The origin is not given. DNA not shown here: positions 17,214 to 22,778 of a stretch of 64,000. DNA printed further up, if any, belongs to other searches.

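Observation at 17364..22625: P1B-type ATPase homologue with all catalytic motifs degenerate, a candidate pseudo-pump, fused to a roughly 800-aa N-terminal extension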

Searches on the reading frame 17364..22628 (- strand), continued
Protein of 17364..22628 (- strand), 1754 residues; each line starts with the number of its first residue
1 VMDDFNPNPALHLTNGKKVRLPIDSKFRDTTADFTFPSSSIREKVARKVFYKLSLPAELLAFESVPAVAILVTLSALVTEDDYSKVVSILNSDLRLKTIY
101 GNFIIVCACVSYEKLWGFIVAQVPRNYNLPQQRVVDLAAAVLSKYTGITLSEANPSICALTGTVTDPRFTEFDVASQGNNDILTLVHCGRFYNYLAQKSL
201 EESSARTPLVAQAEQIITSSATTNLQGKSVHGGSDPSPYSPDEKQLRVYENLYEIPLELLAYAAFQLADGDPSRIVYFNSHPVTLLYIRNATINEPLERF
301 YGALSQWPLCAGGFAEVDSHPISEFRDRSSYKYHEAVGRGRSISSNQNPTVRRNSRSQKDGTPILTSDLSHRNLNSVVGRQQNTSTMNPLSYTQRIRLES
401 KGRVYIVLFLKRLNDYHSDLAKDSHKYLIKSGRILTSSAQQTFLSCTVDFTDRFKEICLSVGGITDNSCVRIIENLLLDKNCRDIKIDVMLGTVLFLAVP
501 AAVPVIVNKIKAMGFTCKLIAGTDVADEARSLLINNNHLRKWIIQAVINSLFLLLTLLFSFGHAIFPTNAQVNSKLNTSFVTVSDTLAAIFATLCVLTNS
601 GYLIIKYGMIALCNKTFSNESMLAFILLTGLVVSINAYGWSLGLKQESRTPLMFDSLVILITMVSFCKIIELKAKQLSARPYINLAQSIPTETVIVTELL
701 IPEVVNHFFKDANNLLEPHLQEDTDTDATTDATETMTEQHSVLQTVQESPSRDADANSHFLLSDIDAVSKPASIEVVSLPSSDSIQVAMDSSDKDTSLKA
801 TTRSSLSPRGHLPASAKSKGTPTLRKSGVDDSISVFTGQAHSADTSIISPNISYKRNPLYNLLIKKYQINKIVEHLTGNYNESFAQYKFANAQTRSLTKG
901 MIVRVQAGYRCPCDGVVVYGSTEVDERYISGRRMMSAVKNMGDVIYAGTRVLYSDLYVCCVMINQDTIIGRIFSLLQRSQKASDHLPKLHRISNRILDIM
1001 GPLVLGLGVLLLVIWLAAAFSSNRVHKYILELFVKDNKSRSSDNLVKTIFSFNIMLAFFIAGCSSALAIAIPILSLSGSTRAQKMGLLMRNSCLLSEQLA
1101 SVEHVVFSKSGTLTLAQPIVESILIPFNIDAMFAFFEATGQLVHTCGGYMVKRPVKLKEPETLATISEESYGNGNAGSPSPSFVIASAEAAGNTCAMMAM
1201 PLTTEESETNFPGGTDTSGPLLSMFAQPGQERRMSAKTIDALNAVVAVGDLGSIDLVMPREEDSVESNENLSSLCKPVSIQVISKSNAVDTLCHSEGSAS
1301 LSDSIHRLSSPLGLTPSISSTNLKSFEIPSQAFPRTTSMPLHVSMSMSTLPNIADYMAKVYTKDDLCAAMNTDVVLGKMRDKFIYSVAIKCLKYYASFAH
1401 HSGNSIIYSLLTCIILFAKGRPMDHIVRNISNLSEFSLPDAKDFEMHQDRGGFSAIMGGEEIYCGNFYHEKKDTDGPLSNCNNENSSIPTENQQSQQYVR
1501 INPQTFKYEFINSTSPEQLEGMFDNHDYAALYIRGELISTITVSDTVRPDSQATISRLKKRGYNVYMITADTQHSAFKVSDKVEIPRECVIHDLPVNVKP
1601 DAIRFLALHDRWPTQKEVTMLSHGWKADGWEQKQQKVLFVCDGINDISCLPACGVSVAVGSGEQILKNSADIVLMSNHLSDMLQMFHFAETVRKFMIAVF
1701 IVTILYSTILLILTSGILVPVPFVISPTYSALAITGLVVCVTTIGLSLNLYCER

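Call 7: list_cluster_members(proteins=[window:17364-22628:-, window:15528-17345:+, window:23201-25627:+])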
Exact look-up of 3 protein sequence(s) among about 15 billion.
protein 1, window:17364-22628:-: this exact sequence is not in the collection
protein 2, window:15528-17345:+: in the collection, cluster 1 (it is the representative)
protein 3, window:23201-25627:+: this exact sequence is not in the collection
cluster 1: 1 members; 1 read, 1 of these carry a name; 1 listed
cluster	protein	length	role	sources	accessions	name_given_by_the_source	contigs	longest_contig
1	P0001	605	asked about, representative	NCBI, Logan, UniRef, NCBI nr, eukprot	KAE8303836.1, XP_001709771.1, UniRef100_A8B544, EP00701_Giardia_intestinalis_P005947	Intracellular protein transport protein USO1 [Giardia duodenalis] | Intracellular protein transport protein USO1 n=1 Tax=Giardia intestinalis (strain ATCC ... | Intracellular protein transport protein USO1 [Giardia intestinalis]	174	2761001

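Call 8: find_homologous_proteins(query=window:17364-22625:-, max_evalue=0.001)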
Query window:17364-22625:- (1753 aa): 6 proteins with E <= 0.001 among 8000 candidates.
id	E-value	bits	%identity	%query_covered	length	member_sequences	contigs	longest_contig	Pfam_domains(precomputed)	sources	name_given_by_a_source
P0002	0.0e+0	3917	99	100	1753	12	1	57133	PF00702.33,PF00122.26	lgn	-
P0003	0.0e+0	3906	99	100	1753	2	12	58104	PF00702.33,PF00122.26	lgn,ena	-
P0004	0.0e+0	3707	94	100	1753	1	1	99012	PF00702.33,PF08282.19,PF00122.26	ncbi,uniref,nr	ncbi:Copper-transporting P-type ATPase [Giardia lamblia P15]|uniref:Copper-transporting P-type ATPas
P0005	0.0e+0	3291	84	100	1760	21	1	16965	PF00702.33,PF08282.19,PF00122.26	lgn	-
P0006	0.0e+0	3158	80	100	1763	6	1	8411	PF00702.33,PF08282.19,PF00122.26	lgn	-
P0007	1.4e-11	60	24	12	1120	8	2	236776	PF00403.33,PF00702.33,PF00122.26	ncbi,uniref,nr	ncbi:heavy metal translocating P-type ATPase [Georgenia ruanii]|uniref:Probable copper-exporting P-t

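Call 13: find_encoding_contigs(protein=P0006, flank=3000, max_places=2)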
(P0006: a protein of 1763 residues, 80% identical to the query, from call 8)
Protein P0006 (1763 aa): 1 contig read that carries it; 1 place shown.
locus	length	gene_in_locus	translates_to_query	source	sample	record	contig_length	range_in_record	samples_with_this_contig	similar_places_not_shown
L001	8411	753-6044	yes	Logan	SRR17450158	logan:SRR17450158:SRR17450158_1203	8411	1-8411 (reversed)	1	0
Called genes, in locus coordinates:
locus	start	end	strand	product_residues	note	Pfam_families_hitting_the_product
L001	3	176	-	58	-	?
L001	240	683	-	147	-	-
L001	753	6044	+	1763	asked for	PF08282:Hydrolase_3 (faint), PF00122:E1-E2_ATPase, PF00702:Hydrolase (weak)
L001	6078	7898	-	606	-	-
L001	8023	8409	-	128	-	?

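Call 14: find_encoding_contigs(protein=P0005, flank=3000, max_places=2)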
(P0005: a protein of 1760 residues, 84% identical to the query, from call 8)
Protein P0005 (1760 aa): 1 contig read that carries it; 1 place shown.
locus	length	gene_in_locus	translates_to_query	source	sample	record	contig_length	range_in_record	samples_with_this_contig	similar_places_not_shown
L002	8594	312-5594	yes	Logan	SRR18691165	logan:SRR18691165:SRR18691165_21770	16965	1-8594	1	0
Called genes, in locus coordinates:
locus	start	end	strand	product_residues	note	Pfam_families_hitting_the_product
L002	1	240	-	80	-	?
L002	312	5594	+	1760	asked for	PF08282:Hydrolase_3 (faint), PF00122:E1-E2_ATPase, PF00702:Hydrolase (weak)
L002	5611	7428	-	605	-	PF23649:FKBP15 (faint), PF27605:ODF2_C (faint)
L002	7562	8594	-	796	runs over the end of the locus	-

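Call 15: find_encoding_contigs(protein=P0004, flank=3000, max_places=2)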
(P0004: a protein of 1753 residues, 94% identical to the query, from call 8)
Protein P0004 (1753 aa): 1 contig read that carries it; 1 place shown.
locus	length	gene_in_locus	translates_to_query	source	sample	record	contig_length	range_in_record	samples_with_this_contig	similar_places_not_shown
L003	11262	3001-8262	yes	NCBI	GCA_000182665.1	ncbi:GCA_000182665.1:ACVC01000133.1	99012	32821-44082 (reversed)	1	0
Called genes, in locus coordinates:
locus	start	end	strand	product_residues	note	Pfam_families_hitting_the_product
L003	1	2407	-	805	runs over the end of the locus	PF23414:Beta-prop_EML_2 (faint)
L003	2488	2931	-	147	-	-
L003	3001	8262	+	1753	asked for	PF00122:E1-E2_ATPase, PF08282:Hydrolase_3 (faint), PF00702:Hydrolase (weak)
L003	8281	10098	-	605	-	-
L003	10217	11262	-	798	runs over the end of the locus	-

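Call 67: find_related_loci(query=A2, collection=metagenome_contigs, flank=3000)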
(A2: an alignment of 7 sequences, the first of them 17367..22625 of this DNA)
Query A2 (1753 aa) in metagenome_contigs; peptide patterns used: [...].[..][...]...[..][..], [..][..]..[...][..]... (x = any residue, [..] = any of these).
279 stretches matched a pattern, but none encodes a relative of the query by tblastn (E <= 1e-3).

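Call 73: find_homologous_proteins(query=A2, max_evalue=1e-20)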
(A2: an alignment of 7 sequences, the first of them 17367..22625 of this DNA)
Query A2 (7 sequences) (1753 aa, profile of the alignment): 7 proteins with E <= 1e-20 among 8000 candidates.
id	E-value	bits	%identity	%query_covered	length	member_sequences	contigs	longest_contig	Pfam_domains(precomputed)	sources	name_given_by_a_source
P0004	0.0e+0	3148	94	100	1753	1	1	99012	PF00702.33,PF08282.19,PF00122.26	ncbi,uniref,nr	ncbi:Copper-transporting P-type ATPase [Giardia lamblia P15]|uniref:Copper-transporting P-type ATPas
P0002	0.0e+0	3140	99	100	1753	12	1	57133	PF00702.33,PF00122.26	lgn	-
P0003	0.0e+0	3134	99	100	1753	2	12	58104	PF00702.33,PF00122.26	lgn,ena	-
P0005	0.0e+0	3102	84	100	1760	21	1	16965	PF00702.33,PF08282.19,PF00122.26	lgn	-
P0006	0.0e+0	3084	80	100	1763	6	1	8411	PF00702.33,PF08282.19,PF00122.26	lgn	-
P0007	4.4e-38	149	24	12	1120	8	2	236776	PF00403.33,PF00702.33,PF00122.26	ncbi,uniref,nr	ncbi:heavy metal translocating P-type ATPase [Georgenia ruanii]|uniref:Probable copper-exporting P-t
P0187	6.2e-37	145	27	12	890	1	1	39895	PF00403.33,PF00702.33,PF08282.19,PF00122.26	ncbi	-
